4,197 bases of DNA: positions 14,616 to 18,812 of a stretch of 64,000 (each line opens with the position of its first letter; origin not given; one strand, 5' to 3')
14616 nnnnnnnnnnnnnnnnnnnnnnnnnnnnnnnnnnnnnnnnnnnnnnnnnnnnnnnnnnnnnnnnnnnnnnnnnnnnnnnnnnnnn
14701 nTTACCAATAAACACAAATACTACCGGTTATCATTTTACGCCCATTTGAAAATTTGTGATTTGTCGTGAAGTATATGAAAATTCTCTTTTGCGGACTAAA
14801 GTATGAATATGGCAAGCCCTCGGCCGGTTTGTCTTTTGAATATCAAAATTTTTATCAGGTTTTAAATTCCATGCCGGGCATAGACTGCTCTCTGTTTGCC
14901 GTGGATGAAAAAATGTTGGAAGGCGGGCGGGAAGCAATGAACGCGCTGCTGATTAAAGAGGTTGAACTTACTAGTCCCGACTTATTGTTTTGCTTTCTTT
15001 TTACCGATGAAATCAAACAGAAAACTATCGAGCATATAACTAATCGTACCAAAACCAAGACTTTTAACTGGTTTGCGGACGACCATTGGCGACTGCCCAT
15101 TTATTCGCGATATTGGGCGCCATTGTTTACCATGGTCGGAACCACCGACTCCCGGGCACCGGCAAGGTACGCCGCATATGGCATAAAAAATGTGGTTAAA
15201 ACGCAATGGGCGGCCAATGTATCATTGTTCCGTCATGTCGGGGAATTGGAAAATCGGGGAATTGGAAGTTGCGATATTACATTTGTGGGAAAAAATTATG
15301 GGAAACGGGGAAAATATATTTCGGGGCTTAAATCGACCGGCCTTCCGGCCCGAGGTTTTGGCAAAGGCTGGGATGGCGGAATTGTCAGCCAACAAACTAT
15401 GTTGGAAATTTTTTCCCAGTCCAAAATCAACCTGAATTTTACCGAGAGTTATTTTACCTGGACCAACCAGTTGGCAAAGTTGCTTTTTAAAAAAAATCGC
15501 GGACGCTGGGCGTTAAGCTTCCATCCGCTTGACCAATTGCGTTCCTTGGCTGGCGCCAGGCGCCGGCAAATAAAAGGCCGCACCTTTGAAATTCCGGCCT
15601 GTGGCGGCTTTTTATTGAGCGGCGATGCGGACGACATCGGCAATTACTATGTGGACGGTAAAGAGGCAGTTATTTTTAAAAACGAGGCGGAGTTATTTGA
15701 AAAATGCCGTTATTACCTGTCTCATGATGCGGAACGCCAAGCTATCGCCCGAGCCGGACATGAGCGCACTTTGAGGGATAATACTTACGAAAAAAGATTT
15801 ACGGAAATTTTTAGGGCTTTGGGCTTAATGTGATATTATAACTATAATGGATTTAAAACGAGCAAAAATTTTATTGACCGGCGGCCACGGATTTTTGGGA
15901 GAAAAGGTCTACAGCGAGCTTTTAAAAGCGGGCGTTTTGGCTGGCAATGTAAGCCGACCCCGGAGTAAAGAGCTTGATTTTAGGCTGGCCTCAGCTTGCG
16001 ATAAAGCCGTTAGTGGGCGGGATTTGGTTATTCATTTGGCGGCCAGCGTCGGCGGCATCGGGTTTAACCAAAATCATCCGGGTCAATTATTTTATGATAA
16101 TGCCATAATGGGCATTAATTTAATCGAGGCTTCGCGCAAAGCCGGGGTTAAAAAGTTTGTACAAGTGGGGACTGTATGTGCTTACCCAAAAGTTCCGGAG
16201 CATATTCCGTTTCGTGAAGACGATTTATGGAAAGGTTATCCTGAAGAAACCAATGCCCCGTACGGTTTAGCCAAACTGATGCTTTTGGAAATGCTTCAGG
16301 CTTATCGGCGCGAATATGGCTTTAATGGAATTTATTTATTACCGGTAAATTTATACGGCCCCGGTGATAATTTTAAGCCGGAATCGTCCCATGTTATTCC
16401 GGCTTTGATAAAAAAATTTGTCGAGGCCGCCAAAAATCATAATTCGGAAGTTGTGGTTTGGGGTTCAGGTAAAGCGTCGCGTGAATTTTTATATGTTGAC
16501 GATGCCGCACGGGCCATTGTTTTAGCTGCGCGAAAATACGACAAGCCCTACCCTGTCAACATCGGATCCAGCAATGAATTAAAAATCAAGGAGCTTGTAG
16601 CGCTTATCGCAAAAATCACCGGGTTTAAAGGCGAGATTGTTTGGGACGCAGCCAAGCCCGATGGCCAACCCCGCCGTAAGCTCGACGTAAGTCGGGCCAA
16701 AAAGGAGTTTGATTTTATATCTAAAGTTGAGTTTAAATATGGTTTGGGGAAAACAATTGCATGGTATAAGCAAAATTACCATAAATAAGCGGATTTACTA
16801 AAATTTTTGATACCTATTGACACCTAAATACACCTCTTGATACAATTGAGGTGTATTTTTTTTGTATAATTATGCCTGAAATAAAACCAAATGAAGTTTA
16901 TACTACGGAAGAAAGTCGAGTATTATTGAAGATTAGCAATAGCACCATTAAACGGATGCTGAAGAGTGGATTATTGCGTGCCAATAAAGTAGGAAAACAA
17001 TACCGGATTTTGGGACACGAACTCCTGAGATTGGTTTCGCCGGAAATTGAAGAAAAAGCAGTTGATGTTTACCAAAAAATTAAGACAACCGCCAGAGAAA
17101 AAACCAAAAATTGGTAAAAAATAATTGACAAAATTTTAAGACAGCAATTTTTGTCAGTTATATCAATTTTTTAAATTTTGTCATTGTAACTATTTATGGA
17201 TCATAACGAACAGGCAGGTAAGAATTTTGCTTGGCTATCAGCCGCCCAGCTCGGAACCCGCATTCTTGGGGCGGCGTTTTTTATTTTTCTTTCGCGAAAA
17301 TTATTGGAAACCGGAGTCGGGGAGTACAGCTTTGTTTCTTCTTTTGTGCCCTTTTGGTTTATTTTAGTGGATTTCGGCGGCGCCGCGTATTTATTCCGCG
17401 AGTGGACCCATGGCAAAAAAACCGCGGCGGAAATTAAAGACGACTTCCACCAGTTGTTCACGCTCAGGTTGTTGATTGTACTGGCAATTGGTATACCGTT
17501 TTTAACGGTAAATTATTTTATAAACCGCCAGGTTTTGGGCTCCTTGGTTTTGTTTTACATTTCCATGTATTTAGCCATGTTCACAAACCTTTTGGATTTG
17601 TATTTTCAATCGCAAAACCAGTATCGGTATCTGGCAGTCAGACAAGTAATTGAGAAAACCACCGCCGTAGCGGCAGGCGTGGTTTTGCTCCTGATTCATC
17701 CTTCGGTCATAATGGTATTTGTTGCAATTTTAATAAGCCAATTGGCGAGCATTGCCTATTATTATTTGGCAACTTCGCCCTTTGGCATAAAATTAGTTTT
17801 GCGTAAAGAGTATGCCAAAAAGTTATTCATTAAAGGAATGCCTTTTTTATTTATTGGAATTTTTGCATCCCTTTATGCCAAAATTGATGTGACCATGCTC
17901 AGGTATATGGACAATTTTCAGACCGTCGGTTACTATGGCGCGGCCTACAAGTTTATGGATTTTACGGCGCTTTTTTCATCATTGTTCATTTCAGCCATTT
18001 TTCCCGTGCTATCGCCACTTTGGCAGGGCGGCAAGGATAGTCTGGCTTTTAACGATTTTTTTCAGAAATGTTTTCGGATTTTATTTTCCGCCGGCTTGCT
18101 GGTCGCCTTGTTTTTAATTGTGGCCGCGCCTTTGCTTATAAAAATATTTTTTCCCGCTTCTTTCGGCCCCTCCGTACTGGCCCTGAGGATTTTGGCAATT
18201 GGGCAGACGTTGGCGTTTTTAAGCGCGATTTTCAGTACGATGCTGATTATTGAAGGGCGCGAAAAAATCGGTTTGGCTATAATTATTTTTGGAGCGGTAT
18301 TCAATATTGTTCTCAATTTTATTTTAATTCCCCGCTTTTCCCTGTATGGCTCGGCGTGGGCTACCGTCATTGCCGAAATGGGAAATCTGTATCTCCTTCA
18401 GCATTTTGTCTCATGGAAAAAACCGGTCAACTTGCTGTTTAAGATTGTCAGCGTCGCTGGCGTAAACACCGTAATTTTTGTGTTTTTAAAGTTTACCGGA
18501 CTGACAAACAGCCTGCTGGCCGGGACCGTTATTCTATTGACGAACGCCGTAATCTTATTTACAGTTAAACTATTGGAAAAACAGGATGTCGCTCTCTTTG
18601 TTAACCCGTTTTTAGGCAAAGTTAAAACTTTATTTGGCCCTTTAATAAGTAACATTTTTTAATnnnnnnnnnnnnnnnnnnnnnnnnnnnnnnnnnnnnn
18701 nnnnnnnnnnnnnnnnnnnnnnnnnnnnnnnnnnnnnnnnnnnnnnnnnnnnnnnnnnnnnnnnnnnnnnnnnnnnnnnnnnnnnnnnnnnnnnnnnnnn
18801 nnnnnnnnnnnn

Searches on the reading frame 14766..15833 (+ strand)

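Call 16: search_protein_families(library=pfam, proteins=[window:14766-15833:+], max_evalue=0.001)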
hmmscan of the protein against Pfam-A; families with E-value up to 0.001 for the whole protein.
window:14766-15833:+ (355 aa): 2 families
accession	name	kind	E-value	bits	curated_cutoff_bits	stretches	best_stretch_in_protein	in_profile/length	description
PF13524.12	Glyco_trans_1_2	-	3.5e-28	98.8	25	1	191-349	12-143/144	Glycosyl transferase-like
PF25331.1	C2_Mug190_3rd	-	0.00036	21.1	27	1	86-144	38-97/150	Third C2 domain of meiotically up-regulated Mug190 protein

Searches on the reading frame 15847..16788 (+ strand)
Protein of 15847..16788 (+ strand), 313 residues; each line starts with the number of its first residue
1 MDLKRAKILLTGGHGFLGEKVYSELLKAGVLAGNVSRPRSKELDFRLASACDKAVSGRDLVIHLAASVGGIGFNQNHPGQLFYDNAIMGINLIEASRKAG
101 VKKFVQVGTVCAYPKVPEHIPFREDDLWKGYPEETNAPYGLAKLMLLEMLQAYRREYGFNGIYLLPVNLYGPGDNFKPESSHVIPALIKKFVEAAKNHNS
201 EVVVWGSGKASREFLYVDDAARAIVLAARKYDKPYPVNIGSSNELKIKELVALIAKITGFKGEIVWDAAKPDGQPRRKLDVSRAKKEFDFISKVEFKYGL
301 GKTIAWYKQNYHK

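Call 16: search_protein_families(library=pfam, proteins=[window:15847-16788:+], max_evalue=0.001)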
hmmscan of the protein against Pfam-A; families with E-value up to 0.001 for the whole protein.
window:15847-16788:+ (313 aa): 4 families
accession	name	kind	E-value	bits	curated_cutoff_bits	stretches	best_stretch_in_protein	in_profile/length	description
PF01370.27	Epimerase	-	2.3e-58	197.9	20.9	1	8-240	1-240/240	NAD dependent epimerase/dehydratase family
PF16363.11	GDP_Man_Dehyd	-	4e-23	82.8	27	1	59-296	77-325/332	GDP-mannose 4,6 dehydratase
PF01073.25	3Beta_HSD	-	6.1e-11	42.3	22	1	10-234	2-235/280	3-beta hydroxysteroid dehydrogenase/isomerase family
PF13460.12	NAD_binding_10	-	1.2e-08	35.5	27.2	1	41-134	44-123/184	NAD(P)H-binding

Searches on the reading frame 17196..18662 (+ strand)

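Call 16: search_protein_families(library=pfam, proteins=[window:17196-18662:+], max_evalue=0.001)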
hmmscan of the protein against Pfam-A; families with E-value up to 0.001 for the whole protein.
window:17196-18662:+ (488 aa): 3 families
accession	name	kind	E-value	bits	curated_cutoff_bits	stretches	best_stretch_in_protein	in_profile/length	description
PF01943.22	Polysacc_synt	-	3.3e-28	99.3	28.2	1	8-275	2-273/274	Polysaccharide biosynthesis protein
PF13440.11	Polysacc_synt_3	-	5.3e-11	42.7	23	1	42-326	12-291/293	Polysaccharide biosynthesis protein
PF01554.23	MatE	-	3.7e-05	23.9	24.9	1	216-376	1-161/161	MatE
